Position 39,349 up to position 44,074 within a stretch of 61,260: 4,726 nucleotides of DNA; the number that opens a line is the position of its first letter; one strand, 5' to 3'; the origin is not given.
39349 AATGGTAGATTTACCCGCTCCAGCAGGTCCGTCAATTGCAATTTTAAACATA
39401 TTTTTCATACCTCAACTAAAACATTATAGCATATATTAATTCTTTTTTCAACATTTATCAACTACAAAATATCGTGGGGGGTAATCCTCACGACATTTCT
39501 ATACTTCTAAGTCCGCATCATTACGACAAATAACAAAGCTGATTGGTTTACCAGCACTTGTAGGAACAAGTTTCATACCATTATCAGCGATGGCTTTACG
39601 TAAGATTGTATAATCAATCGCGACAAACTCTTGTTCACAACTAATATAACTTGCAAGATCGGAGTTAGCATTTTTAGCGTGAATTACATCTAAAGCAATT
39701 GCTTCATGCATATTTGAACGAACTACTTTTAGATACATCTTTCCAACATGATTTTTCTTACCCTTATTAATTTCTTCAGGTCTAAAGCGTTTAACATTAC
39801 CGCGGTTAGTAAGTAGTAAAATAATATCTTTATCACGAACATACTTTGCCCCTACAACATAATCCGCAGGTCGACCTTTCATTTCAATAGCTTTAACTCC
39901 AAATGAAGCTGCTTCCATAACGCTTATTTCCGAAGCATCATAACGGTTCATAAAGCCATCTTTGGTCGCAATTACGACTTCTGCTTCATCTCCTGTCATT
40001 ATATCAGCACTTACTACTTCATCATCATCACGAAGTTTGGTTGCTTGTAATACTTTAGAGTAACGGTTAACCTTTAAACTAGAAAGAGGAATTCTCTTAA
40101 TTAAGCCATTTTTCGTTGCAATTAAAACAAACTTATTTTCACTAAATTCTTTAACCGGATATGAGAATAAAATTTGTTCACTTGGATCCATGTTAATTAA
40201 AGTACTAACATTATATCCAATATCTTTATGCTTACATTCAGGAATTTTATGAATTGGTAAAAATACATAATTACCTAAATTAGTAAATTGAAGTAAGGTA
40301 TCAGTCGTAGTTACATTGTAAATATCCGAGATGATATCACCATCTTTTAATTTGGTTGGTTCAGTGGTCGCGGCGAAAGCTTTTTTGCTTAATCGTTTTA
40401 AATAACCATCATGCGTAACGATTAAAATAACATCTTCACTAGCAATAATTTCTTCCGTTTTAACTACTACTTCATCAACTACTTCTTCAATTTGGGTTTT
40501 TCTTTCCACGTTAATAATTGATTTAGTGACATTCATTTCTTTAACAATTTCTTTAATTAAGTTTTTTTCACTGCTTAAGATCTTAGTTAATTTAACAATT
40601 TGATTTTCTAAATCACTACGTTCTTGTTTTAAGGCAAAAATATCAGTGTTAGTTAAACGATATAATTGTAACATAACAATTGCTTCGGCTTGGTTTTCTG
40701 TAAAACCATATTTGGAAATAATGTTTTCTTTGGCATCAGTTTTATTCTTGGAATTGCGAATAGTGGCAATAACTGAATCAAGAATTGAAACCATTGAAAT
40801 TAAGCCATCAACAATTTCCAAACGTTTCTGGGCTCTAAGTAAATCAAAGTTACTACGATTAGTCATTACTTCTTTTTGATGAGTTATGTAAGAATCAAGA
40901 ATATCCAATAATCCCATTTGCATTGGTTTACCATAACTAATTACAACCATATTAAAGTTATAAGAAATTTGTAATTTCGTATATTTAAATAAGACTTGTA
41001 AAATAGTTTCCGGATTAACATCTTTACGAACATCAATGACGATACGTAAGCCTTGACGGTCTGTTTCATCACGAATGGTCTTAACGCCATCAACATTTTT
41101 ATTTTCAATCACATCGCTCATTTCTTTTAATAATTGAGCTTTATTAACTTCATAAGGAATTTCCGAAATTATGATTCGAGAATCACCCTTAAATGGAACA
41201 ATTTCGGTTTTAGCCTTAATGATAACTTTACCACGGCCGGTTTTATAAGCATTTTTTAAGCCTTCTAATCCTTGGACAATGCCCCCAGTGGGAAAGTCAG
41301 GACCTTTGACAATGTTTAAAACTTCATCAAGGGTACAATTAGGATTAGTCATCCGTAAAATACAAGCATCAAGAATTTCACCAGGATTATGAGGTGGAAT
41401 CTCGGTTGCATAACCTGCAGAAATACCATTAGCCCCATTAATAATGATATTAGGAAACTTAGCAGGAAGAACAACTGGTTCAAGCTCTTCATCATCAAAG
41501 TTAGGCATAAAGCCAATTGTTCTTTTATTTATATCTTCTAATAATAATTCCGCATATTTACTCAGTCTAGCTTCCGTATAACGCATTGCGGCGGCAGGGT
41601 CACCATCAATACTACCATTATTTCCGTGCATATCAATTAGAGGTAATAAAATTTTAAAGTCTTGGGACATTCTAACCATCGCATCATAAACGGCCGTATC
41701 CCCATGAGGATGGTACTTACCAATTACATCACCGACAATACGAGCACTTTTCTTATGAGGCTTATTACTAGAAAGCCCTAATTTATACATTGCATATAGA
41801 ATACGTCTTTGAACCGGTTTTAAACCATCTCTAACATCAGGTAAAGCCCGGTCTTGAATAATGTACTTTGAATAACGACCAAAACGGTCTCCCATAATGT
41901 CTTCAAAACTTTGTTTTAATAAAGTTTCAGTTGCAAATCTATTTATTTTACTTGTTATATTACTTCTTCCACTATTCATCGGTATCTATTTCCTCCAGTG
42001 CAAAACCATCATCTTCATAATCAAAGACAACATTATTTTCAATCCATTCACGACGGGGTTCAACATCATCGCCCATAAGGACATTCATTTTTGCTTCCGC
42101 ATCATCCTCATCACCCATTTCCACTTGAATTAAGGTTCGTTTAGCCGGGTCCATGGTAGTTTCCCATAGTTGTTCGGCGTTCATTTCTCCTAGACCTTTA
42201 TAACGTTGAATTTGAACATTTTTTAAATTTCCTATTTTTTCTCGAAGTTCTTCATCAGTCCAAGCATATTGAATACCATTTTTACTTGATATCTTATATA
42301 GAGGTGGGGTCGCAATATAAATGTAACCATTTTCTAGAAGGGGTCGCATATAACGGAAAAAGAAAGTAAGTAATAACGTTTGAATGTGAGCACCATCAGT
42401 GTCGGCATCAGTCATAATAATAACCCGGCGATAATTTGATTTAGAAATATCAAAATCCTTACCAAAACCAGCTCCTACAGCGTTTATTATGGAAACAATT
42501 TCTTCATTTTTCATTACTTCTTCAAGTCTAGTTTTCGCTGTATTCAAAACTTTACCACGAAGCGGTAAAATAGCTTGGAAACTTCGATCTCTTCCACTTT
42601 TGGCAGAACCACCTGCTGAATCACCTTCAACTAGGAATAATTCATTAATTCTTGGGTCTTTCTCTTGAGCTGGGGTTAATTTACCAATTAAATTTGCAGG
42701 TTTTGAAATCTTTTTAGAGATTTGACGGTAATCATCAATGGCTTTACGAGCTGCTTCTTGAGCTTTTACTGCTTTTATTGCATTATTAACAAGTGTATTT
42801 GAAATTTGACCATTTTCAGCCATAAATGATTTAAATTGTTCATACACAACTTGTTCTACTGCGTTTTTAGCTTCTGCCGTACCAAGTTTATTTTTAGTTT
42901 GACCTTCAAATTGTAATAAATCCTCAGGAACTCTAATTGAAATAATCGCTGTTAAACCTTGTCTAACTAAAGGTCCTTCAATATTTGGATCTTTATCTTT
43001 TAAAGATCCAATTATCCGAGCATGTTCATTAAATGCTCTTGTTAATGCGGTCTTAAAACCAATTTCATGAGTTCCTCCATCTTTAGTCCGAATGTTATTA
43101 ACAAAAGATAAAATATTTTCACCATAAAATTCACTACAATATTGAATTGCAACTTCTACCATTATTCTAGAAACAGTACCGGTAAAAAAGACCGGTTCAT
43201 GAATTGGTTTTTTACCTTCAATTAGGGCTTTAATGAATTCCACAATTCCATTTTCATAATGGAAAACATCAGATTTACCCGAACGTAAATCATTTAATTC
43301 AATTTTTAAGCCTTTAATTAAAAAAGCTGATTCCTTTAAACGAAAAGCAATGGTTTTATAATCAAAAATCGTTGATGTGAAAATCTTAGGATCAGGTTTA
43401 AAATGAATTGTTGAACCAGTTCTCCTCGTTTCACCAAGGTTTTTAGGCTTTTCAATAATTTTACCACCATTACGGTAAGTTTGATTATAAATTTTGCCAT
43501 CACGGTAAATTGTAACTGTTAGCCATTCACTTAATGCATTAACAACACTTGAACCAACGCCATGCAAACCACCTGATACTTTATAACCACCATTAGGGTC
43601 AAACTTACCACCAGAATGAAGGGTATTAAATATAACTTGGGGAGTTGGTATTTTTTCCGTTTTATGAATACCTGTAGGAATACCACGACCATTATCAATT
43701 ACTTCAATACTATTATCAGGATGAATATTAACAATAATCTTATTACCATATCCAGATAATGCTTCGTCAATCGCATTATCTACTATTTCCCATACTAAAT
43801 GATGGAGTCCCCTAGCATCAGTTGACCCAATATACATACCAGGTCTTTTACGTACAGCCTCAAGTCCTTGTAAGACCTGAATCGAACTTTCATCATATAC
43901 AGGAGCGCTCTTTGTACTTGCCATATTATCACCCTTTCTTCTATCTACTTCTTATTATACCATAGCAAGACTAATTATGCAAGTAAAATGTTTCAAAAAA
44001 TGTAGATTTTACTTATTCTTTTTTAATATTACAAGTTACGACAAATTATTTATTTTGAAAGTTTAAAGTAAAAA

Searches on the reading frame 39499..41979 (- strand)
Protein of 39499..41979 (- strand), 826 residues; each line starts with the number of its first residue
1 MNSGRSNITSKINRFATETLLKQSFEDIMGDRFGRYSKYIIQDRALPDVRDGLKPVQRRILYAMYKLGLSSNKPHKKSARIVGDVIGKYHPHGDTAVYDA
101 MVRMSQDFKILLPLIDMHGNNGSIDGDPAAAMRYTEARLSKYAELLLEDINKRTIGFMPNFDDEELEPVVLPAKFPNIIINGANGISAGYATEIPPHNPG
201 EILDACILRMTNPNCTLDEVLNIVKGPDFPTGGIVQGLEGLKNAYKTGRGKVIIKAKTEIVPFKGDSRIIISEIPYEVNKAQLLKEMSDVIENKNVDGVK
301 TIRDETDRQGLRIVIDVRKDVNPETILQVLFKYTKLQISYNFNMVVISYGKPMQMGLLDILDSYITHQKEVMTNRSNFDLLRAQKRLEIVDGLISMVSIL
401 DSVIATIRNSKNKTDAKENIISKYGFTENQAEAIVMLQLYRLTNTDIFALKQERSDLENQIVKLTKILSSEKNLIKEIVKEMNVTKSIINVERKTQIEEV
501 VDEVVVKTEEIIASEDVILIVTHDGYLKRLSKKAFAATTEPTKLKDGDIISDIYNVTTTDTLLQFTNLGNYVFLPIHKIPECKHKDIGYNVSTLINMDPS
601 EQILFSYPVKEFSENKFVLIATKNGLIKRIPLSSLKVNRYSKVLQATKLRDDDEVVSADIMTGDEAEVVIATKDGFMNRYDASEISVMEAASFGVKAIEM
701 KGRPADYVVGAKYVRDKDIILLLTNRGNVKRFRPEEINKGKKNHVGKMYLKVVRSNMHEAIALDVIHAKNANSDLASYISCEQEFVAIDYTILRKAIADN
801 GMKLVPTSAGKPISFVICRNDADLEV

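Call 62: search_protein_families(library=ncbifam, proteins=[window:39499-41979:-], max_evalue=1e-10)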
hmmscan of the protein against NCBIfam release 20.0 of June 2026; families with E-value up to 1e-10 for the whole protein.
window:39499-41979:- (826 aa): 10 families
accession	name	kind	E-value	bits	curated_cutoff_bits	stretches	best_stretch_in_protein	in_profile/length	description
TIGR01061.1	parC_Gpos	equivalog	1e-284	946.6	813.25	1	22-752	3-732/737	DNA topoisomerase IV subunit A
NF004044.1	PRK05561.1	subfamily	3.7e-242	806.1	654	1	25-755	2-733/738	DNA topoisomerase (ATP-hydrolyzing)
NF004043.1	PRK05560.1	equivalog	9e-233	774.7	902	1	24-758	6-741/798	DNA gyrase subunit A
TIGR01063.1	gyrA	equivalog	7e-230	765.1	877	1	24-762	5-744/800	DNA topoisomerase (ATP-hydrolyzing) subunit A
NF010586.0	PRK13979.1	equivalog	5.5e-207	689.7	1475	2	19-664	12-668/957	DNA topoisomerase IV subunit A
TIGR01062.1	parC_Gneg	equivalog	1.3e-154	516.1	628.9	1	25-739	6-712/735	DNA topoisomerase IV subunit A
NF038098.1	GyrA_w_intein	exception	1.9e-152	509.7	1850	2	135-740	538-1151/1232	intein-containing DNA gyrase subunit A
NF007209.0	PRK09631.1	equivalog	3.2e-68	230.9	644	1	25-607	4-543/635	DNA topoisomerase IV subunit A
NF009397.0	PRK12758.1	equivalog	5.6e-64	216.5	780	1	22-526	20-502/870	DNA gyrase/topoisomerase IV subunit A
NF007208.0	PRK09630.1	equivalog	8.4e-47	160.1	598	1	26-480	5-446/479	DNA topoisomerase IV subunit A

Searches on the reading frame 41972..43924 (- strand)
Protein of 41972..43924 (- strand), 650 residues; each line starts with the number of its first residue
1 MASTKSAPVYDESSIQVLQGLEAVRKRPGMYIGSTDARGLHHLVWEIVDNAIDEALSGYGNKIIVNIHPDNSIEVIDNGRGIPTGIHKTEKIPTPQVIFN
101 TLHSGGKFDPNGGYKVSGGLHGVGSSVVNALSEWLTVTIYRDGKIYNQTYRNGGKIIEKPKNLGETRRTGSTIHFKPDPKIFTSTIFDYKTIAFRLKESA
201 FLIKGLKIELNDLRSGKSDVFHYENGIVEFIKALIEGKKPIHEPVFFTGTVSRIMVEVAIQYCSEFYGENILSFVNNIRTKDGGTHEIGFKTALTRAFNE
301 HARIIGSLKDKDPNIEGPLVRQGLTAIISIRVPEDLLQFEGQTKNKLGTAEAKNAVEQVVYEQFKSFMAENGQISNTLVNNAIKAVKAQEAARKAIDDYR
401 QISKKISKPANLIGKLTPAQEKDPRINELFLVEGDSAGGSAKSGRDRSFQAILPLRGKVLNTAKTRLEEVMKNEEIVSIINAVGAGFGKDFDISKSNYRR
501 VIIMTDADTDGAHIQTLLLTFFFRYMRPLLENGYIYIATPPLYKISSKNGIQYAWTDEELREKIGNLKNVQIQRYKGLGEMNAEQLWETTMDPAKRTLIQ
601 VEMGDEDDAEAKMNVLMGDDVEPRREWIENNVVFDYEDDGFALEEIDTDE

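Call 62: search_protein_families(library=ncbifam, proteins=[window:41972-43924:-], max_evalue=1e-10)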
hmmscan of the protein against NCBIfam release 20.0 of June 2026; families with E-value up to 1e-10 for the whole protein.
window:41972-43924:- (650 aa): 5 families
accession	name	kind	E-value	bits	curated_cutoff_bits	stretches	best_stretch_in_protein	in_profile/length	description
TIGR01058.1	parE_Gpos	equivalog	2e-283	941.5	899.95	1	10-638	5-633/637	DNA topoisomerase IV subunit B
NF004189.0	PRK05644.1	subfamily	1e-258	860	740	1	5-632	5-633/641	DNA gyrase subunit B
NF011501.0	PRK14939.1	subfamily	9e-252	838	796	2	5-562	5-558/803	DNA gyrase subunit B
TIGR01059.1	gyrB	equivalog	1.9e-248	826.1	882.4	1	10-631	1-630/639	DNA topoisomerase (ATP-hydrolyzing) subunit B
TIGR01055.1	parE_Gneg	equivalog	6.6e-167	556.7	723.35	1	10-630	4-620/625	DNA topoisomerase IV subunit B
